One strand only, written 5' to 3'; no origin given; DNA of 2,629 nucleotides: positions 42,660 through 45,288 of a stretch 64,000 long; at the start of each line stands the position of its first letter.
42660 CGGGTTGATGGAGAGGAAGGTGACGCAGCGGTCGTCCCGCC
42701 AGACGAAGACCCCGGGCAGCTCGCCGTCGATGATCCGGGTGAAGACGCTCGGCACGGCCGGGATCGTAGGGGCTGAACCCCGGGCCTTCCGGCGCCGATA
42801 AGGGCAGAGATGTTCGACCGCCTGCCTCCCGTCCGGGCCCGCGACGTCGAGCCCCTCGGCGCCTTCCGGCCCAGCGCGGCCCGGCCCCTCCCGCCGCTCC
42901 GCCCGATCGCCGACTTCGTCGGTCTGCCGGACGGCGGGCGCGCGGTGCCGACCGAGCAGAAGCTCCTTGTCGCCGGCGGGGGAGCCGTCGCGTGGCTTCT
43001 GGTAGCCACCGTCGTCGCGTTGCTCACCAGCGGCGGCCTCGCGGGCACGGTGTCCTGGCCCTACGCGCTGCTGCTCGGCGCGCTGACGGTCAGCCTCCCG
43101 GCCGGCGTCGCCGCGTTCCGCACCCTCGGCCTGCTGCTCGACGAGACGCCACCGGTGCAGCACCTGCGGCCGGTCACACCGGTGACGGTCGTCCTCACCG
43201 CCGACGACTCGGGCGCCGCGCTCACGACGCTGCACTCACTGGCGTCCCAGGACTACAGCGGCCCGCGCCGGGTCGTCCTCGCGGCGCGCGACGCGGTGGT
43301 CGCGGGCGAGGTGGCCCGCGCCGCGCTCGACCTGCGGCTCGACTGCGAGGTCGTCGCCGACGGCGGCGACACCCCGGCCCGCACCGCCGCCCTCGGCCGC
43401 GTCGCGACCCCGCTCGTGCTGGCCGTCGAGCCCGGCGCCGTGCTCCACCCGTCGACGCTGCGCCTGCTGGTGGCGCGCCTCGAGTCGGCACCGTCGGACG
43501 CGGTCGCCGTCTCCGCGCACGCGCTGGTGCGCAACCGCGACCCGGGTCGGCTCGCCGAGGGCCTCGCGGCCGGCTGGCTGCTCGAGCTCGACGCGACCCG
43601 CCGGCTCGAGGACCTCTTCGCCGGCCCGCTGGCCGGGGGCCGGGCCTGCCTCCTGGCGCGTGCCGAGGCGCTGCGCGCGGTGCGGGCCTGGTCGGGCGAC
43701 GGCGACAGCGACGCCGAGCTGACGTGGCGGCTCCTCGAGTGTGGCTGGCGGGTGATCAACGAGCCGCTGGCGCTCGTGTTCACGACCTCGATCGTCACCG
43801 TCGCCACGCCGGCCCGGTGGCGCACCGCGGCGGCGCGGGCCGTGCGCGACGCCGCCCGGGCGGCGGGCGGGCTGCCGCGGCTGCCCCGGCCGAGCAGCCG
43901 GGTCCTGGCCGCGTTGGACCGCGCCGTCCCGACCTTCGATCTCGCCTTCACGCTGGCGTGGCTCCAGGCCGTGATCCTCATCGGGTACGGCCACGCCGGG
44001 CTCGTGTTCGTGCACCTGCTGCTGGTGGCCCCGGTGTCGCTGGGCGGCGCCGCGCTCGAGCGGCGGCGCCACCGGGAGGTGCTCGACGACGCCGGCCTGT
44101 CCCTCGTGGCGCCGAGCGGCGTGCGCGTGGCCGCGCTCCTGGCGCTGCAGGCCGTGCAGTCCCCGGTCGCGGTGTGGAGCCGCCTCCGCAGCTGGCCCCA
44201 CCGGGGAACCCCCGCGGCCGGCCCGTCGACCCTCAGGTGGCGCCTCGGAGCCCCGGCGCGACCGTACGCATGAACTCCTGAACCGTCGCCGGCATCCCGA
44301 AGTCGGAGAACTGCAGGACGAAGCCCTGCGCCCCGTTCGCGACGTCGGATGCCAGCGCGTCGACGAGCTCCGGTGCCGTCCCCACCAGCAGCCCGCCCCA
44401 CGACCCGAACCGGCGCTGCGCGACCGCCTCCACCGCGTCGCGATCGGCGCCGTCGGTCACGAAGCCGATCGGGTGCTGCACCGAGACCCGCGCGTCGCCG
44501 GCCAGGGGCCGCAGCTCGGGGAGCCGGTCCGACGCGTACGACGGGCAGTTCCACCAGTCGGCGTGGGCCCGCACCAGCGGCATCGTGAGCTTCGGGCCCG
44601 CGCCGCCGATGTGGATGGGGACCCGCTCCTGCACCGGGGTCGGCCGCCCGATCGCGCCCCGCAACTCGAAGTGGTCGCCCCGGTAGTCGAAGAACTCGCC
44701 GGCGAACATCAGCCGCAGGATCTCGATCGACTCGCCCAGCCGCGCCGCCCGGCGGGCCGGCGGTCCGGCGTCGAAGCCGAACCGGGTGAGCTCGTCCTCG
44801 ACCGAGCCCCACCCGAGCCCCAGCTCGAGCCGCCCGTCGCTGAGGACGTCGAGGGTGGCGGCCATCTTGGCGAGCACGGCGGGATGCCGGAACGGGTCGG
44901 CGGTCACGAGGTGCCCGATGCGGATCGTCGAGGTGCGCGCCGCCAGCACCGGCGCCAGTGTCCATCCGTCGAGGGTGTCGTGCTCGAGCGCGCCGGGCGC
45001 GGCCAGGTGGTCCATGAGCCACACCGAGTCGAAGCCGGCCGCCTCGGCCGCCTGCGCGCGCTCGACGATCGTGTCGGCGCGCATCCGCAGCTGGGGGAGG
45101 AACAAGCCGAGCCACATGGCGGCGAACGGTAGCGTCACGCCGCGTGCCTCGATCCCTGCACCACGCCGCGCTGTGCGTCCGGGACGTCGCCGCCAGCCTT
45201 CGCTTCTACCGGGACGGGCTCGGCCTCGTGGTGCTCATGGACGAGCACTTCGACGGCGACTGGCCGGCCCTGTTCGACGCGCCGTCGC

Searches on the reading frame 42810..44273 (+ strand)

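Call 23: search_protein_families(library=pfam, proteins=[window:42810-44273:+], max_evalue=0.00001)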
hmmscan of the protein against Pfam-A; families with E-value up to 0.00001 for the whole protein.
window:42810-44273:+ (487 aa): 1 family
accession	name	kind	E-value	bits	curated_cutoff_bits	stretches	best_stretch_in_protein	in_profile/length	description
PF13641.12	Glyco_tranf_2_3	-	6.3e-07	30.1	27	1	127-340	6-220/230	Glycosyltransferase like family 2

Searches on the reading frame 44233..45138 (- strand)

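Call 23: search_protein_families(library=pfam, proteins=[window:44233-45138:-], max_evalue=0.00001)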
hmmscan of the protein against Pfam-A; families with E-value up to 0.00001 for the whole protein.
window:44233-45138:- (301 aa): 1 family
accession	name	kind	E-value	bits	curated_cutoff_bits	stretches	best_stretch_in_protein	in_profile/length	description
PF00296.26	Bac_luciferase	-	3.5e-45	155.2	27.9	1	19-196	20-188/314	Luciferase-like monooxygenase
